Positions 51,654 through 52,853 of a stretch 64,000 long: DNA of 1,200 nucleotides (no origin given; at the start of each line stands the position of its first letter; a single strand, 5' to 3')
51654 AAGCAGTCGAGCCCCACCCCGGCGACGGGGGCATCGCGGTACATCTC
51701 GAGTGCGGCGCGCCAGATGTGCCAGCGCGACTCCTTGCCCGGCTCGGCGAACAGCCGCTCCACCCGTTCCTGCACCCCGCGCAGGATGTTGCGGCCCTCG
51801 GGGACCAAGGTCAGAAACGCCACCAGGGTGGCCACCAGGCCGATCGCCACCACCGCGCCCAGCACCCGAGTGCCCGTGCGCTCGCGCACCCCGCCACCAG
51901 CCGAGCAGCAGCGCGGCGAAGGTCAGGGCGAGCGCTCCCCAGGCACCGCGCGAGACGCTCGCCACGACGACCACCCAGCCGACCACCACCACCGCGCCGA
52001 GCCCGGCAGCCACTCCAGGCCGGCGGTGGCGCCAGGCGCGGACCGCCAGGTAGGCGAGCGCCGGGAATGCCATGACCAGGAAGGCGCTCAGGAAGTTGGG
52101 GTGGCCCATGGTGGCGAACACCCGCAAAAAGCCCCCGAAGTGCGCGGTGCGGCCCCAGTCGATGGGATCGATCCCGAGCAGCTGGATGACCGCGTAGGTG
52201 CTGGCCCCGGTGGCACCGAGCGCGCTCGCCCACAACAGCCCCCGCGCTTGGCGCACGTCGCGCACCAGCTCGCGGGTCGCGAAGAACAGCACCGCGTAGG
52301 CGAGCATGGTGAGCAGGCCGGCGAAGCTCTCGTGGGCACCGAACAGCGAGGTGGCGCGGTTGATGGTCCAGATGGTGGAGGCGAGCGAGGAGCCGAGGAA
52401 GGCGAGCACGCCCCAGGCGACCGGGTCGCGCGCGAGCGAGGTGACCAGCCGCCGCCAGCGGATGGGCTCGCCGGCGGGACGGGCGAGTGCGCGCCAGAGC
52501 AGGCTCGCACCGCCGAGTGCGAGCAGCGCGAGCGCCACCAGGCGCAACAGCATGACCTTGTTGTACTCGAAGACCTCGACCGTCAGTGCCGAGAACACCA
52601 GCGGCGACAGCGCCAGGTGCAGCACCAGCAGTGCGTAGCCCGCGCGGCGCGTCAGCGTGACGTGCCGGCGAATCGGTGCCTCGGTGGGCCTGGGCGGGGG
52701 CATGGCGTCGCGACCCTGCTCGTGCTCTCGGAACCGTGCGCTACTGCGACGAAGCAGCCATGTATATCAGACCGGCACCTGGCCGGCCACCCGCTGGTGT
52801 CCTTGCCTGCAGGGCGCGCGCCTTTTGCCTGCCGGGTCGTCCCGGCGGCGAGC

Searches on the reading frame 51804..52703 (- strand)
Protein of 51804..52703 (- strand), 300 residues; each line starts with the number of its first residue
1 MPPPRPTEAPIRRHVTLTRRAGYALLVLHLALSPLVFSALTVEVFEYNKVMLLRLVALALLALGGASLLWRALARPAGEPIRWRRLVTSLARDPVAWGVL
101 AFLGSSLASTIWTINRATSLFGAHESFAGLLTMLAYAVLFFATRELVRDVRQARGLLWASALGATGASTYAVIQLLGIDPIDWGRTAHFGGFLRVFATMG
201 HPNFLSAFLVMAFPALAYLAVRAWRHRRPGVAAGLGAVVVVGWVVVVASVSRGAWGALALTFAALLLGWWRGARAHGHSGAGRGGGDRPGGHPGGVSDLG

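Call 62: find_homologous_proteins(query=window:51804-52703:-, max_evalue=1e-20)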
Query window:51804-52703:- (300 aa): 4 proteins with E <= 1e-20 among 8000 candidates.
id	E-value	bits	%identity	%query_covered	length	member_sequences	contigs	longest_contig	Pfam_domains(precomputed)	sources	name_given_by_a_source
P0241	5.8e-46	175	50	76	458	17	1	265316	PF04932.21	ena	-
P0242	7.0e-37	146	51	55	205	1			-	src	-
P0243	2.4e-36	144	54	55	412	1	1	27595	PF04932.21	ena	-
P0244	4.1e-35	140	46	76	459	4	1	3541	PF04932.21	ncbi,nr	ncbi:MAG TPA: O-antigen ligase family protein, partial [Methylomirabilota bacterium]|nr:O-antigen li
